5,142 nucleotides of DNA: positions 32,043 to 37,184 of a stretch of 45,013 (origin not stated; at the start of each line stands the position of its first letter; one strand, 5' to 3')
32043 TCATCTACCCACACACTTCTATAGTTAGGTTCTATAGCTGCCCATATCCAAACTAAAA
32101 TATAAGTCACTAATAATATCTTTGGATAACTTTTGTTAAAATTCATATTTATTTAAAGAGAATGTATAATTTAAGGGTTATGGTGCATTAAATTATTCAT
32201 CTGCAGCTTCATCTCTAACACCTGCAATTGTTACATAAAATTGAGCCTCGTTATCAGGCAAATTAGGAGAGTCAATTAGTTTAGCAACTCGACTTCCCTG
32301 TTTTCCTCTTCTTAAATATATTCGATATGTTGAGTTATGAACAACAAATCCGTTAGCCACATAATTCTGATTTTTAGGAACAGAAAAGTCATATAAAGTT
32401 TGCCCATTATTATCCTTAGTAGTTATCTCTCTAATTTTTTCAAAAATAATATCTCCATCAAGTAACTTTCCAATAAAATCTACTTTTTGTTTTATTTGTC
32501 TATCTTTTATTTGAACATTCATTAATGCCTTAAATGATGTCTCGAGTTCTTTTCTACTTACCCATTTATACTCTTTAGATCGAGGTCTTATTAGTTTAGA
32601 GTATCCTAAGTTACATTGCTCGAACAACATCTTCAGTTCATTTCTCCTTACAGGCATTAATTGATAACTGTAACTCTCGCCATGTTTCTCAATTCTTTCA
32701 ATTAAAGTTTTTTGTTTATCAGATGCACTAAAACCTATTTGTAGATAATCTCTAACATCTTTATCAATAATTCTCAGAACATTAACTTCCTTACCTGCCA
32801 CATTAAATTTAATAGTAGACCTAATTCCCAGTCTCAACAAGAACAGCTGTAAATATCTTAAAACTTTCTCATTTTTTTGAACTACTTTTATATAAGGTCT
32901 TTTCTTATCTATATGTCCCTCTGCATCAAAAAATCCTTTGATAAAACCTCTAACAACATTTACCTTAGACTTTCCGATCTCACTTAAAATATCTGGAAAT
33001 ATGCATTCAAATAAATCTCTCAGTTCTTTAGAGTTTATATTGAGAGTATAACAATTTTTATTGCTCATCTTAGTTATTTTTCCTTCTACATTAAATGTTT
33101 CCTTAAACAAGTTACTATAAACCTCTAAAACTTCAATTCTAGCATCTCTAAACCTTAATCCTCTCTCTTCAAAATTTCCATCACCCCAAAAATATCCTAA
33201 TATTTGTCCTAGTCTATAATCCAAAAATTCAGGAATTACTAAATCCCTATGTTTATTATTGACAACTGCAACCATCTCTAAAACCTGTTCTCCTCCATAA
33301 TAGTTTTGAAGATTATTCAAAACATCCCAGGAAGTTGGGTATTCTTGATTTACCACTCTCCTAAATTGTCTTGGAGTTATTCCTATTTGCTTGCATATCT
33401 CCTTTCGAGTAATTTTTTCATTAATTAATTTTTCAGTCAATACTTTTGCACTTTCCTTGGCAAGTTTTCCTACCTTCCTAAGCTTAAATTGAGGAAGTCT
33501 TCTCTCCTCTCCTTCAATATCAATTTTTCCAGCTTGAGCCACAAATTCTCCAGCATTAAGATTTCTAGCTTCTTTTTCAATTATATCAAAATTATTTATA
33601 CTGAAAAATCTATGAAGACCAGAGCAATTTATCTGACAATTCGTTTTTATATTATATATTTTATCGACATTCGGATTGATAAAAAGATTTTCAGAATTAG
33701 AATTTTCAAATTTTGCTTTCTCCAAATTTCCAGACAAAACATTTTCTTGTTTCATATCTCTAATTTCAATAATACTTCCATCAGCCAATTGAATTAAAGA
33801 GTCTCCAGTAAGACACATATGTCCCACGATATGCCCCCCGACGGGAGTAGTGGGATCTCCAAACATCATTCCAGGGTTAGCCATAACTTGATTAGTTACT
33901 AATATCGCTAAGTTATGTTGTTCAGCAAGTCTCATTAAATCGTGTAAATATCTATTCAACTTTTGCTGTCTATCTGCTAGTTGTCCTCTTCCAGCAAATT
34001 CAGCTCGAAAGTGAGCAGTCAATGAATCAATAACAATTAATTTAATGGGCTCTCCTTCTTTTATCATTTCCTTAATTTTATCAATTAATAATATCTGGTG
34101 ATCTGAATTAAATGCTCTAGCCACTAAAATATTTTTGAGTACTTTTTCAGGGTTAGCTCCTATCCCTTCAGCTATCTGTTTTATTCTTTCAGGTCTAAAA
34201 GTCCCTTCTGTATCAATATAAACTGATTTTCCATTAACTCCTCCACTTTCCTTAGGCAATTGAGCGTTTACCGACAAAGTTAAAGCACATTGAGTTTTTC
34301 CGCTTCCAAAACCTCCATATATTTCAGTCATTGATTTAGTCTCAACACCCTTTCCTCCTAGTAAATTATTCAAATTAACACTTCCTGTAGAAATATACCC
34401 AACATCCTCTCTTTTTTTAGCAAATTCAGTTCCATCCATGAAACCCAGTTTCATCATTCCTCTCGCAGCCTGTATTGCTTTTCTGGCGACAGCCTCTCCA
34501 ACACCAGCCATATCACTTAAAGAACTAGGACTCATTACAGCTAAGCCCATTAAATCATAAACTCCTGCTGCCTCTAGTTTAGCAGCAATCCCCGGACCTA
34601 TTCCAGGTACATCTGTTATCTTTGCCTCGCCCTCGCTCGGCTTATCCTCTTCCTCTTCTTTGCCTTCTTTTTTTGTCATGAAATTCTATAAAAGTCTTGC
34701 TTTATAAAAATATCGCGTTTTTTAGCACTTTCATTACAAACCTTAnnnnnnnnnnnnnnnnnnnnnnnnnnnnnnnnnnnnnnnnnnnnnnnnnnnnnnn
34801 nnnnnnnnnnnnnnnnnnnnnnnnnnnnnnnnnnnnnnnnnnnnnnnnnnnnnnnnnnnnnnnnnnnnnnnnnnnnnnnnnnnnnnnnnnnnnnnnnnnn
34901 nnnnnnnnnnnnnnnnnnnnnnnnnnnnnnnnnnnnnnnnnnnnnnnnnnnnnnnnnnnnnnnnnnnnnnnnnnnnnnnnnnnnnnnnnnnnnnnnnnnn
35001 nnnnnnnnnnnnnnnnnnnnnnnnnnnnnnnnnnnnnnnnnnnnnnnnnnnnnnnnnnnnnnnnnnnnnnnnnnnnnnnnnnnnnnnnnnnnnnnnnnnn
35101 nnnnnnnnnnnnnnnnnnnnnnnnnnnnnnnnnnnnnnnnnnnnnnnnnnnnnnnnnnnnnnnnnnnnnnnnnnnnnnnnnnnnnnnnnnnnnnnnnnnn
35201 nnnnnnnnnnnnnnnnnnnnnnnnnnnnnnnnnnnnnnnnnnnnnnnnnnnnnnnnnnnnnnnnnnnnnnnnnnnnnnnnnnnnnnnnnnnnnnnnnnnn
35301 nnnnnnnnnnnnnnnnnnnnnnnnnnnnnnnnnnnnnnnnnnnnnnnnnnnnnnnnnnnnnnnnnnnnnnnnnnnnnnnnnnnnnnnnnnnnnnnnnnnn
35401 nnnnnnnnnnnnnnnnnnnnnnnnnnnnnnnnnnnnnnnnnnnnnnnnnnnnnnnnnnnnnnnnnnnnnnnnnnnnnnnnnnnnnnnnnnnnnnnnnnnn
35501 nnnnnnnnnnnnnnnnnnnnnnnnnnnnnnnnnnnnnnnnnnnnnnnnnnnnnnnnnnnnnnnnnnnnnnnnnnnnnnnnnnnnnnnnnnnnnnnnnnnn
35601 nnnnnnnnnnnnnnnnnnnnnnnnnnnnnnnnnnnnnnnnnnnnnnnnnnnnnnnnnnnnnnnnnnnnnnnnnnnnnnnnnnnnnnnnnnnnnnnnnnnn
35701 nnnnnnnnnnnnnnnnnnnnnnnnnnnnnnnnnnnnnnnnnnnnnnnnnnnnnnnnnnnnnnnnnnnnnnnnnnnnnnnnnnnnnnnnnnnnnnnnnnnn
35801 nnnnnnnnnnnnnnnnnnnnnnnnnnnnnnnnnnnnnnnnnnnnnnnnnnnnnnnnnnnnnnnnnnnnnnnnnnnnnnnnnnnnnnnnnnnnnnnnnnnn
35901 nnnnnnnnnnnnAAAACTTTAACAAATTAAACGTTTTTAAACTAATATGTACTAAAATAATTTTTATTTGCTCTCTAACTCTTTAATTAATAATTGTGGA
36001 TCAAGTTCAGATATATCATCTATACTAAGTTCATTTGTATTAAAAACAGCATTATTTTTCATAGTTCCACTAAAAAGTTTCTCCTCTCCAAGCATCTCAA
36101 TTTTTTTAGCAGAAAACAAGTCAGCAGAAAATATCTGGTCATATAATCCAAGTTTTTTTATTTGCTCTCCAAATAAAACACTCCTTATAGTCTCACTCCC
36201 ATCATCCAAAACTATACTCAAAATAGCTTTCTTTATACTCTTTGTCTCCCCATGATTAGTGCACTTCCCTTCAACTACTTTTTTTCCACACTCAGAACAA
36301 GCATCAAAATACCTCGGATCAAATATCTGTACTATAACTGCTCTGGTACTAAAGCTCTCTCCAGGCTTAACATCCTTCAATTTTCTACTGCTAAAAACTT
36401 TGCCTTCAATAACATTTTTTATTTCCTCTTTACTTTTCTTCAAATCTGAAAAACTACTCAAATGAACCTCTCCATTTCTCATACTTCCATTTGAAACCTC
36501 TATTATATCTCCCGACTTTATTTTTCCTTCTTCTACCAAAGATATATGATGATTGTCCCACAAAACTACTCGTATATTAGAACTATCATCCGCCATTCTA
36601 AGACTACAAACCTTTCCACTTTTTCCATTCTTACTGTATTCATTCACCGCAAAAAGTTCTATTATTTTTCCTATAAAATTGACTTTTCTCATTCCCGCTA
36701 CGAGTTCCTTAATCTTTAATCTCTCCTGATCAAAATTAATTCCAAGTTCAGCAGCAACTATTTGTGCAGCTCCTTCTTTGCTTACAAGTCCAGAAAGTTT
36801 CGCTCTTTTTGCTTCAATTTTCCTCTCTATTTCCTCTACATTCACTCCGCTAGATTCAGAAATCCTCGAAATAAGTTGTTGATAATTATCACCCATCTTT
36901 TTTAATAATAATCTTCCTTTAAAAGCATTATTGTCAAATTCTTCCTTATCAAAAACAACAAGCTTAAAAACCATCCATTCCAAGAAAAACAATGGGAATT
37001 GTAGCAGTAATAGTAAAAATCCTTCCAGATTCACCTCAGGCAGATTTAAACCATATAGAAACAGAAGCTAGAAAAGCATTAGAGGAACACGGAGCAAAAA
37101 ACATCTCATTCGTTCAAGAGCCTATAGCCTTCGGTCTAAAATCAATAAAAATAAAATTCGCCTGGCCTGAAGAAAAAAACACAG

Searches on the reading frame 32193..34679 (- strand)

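Call 11: search_protein_families(library=pfam, max_evalue=0.001, proteins=[window:32193-34679:-])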
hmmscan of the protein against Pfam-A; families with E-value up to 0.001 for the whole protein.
window:32193-34679:- (828 aa): 10 families
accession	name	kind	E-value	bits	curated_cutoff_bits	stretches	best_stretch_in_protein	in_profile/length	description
PF08423.17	Rad51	-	1.1e-84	284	22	2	89-291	1-205/244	Rad51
PF14890.11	Intein_splicing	-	6.4e-25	88.2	35.8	1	298-782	3-155/155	Intein splicing domain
PF14528.11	LAGLIDADG_3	-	8.3e-22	77.7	22.5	2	575-641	2-72/82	LAGLIDADG-like domain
PF00154.27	RecA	-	1.7e-16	60.9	27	1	88-285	25-208/262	recA bacterial DNA recombination protein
PF14520.12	HHH_5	-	7.8e-07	29.9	27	1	21-73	4-56/57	Helix-hairpin-helix domain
PF13481.12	AAA_25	-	7.5e-06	26.1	27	1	115-264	33-189/195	AAA domain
PF06745.19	ATPase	-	4.7e-05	23.3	26.6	1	97-226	2-134/231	KaiC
PF02796.21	HTH_7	-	0.00023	21.7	23.8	0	417-444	16-43/45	Helix-turn-helix domain of resolvase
PF11798.14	IMS_HHH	-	0.00032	21.2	24.4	0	21-40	13-32/32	IMS family HHH motif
PF13479.12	AAA_24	-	0.00037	20.8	27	1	120-226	7-79/195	AAA domain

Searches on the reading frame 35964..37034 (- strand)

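Call 11: search_protein_families(library=pfam, max_evalue=0.001, proteins=[window:35964-37034:-])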
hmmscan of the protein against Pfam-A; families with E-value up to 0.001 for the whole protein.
window:35964-37034:- (356 aa): 3 families
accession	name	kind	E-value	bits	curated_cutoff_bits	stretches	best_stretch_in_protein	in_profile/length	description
PF01336.31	tRNA_anti-codon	-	7e-08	32.7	27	0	137-186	12-58/75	OB-fold nucleic acid binding domain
PF17244.8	CDC24_OB3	-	4.2e-06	27.2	25.4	1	111-290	2-188/216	Cell division control protein 24, OB domain 3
PF09999.14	DUF2240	-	0.0005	20.2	22.3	1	48-102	84-138/144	Uncharacterized protein conserved in archaea (DUF2240)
